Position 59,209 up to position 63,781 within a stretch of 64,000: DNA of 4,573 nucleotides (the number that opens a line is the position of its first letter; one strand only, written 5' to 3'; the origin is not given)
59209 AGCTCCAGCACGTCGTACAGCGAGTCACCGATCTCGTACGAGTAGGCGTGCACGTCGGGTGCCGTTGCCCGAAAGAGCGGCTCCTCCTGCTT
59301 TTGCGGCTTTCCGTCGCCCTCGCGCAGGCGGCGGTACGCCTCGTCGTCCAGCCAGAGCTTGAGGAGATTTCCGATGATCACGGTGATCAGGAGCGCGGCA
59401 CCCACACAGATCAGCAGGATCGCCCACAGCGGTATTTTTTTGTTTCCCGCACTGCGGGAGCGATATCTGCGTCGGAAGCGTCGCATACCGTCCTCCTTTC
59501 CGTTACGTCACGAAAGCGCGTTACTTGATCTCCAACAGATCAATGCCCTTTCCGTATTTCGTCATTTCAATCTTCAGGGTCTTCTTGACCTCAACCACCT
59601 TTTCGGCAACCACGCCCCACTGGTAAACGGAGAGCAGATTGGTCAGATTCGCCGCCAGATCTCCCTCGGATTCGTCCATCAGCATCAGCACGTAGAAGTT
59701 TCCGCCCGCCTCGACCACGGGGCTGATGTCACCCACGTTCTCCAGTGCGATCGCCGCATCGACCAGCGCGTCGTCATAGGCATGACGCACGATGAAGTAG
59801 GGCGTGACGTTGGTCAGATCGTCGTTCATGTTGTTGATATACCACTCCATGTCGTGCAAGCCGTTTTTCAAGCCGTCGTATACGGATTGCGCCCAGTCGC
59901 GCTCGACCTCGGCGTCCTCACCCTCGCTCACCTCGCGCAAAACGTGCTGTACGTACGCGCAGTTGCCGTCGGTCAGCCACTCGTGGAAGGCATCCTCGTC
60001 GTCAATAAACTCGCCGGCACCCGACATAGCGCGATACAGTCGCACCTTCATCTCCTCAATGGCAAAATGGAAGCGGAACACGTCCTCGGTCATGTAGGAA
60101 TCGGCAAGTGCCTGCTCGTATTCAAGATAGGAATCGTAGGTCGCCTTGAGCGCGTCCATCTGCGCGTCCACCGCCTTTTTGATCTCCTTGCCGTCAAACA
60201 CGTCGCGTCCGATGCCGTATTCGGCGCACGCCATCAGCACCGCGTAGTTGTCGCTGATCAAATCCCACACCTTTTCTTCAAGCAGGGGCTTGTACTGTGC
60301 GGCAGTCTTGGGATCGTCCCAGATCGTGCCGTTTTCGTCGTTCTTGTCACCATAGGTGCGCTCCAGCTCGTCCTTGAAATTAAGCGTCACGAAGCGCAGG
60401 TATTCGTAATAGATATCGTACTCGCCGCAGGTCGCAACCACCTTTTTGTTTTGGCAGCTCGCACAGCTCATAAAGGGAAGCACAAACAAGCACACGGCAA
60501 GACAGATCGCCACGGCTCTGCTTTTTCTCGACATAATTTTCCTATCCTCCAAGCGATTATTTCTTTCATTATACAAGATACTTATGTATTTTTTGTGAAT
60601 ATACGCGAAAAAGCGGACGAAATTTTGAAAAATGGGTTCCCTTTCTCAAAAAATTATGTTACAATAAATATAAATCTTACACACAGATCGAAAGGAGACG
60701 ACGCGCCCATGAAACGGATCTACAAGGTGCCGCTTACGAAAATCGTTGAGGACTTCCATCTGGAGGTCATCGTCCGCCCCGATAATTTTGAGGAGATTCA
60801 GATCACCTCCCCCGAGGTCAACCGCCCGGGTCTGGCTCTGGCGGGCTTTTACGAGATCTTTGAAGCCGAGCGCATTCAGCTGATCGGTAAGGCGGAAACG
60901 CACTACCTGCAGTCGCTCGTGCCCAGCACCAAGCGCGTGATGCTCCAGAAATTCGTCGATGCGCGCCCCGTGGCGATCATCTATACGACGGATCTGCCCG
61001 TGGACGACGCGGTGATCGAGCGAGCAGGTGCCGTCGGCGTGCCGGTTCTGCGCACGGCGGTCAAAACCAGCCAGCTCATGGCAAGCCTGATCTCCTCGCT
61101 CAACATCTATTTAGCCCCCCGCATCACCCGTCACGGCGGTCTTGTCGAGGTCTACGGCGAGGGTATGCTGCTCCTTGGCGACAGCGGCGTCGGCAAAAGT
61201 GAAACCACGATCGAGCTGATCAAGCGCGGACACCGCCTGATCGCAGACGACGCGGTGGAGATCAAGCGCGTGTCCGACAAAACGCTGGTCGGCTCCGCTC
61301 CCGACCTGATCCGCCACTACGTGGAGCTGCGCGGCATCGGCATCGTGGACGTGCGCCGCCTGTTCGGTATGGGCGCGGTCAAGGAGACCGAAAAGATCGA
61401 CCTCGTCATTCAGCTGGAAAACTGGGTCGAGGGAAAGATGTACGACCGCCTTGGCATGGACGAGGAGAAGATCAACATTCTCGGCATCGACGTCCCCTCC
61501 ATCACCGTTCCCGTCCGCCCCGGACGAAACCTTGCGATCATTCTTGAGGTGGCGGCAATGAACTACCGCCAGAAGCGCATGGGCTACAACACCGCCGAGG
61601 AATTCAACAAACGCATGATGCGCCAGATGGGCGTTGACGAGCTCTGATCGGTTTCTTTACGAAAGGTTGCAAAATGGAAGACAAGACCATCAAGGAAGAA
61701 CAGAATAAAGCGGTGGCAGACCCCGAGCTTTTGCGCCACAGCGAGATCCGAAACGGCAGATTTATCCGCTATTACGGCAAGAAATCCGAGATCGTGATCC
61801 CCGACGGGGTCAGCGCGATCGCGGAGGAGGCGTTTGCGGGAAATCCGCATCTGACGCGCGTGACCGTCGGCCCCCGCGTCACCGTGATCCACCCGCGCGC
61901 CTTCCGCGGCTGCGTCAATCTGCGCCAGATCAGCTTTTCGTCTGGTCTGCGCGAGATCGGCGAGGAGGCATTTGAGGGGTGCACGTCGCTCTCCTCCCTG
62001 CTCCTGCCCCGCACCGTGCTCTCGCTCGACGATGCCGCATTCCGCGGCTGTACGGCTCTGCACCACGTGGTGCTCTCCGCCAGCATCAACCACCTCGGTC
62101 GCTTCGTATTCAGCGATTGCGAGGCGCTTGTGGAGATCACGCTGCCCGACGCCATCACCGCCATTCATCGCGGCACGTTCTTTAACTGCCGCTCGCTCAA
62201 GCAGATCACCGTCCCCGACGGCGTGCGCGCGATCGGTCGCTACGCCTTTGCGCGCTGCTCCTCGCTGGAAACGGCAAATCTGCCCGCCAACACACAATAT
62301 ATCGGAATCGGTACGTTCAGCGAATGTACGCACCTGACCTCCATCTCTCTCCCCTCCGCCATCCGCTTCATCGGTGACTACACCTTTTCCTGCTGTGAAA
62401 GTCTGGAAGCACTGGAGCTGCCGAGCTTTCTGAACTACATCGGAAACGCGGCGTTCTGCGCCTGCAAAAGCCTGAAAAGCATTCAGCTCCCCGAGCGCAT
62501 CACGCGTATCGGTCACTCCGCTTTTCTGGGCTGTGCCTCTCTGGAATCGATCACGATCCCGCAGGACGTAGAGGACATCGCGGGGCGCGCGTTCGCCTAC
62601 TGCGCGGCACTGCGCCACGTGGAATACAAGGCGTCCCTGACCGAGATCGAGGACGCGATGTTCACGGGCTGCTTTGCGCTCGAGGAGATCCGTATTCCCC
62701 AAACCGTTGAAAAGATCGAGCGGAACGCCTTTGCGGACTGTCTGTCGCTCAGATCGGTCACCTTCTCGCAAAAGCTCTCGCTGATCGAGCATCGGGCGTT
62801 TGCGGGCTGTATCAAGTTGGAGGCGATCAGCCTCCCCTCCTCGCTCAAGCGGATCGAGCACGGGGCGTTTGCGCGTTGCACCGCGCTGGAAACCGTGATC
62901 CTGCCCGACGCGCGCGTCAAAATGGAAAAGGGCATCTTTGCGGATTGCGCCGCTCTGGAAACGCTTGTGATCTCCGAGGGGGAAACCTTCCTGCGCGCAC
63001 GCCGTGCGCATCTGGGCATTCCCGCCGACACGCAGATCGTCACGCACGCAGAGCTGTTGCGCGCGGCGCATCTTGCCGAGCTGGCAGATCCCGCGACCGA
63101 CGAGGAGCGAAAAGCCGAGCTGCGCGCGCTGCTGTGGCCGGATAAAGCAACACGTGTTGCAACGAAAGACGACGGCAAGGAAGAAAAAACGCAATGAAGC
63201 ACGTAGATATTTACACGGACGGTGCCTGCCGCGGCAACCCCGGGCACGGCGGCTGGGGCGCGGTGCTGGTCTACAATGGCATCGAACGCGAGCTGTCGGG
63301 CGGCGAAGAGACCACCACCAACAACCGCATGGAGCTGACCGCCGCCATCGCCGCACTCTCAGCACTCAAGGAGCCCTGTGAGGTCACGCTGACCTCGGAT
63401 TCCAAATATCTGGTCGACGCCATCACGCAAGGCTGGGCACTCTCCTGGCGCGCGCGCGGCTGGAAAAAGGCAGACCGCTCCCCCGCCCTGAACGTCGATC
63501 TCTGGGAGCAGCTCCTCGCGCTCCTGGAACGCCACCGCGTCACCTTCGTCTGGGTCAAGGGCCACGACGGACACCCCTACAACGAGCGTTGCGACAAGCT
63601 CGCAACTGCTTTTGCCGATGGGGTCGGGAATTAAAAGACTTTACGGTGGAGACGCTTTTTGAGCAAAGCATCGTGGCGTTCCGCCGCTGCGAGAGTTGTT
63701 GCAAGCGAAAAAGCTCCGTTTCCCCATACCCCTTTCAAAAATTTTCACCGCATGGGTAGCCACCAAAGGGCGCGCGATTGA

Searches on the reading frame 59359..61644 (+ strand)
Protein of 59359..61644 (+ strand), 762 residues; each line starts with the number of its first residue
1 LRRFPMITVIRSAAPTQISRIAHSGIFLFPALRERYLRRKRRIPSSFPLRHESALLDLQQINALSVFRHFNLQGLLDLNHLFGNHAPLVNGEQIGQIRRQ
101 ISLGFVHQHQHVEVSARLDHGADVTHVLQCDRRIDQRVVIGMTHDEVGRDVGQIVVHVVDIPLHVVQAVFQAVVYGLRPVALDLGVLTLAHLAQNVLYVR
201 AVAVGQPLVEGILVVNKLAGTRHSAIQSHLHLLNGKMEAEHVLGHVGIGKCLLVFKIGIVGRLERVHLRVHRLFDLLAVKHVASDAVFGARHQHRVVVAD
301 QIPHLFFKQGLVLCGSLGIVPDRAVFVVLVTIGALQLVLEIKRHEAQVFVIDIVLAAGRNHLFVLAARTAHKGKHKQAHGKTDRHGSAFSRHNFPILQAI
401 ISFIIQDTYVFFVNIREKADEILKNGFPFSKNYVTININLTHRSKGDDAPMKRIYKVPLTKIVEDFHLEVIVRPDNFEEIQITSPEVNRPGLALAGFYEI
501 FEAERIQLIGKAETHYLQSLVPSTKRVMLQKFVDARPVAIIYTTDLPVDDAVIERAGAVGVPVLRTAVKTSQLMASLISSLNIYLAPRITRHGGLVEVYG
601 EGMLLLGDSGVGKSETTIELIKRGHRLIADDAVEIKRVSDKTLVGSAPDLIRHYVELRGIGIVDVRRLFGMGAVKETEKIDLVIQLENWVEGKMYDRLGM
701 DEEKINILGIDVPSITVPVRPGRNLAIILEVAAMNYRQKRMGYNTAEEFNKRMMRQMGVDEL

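Call 50: search_protein_families(library=pfam, proteins=[window:59359-61644:+], max_evalue=0.00001)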
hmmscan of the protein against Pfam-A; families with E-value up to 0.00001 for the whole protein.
window:59359-61644:+ (762 aa): 2 families
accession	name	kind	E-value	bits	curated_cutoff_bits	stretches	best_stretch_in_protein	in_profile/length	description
PF07475.17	Hpr_kinase_C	-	1.2e-70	236.9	33.3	1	585-753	3-171/171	HPr Serine kinase C-terminal domain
PF02603.21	Hpr_kinase_N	-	1.9e-34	118.8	24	1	457-581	1-125/125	HPr Serine kinase N terminus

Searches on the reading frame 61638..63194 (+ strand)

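Call 45: search_protein_families(library=pfam, proteins=[window:61638-63194:+], max_evalue=0.00001)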
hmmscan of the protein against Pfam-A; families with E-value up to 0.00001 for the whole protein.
window:61638-63194:+ (519 aa): 3 families
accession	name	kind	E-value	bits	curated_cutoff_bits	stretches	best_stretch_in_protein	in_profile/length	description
PF13306.12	LRR_5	-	9.3e-122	400.9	27.7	4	245-371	3-126/127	BspA type Leucine rich repeat region (6 copies)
PF13855.12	LRR_8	-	4.2e-25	87.7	27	0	80-125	12-58/61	Leucine rich repeat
PF23952.1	LRR_EndoS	-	9.4e-06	26.3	27.9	0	218-280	46-109/116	Endo-beta-N-acetylglucosaminidase EndoS LRR domain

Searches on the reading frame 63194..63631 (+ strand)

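Call 50: search_protein_families(library=pfam, proteins=[window:63194-63631:+], max_evalue=0.00001)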
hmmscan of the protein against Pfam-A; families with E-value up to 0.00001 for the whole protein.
window:63194-63631:+ (146 aa): 1 family
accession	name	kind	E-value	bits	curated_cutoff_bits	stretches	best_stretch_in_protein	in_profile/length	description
PF00075.30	RNase_H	-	1.7e-45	155.1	25.8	1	2-139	2-138/141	RNase H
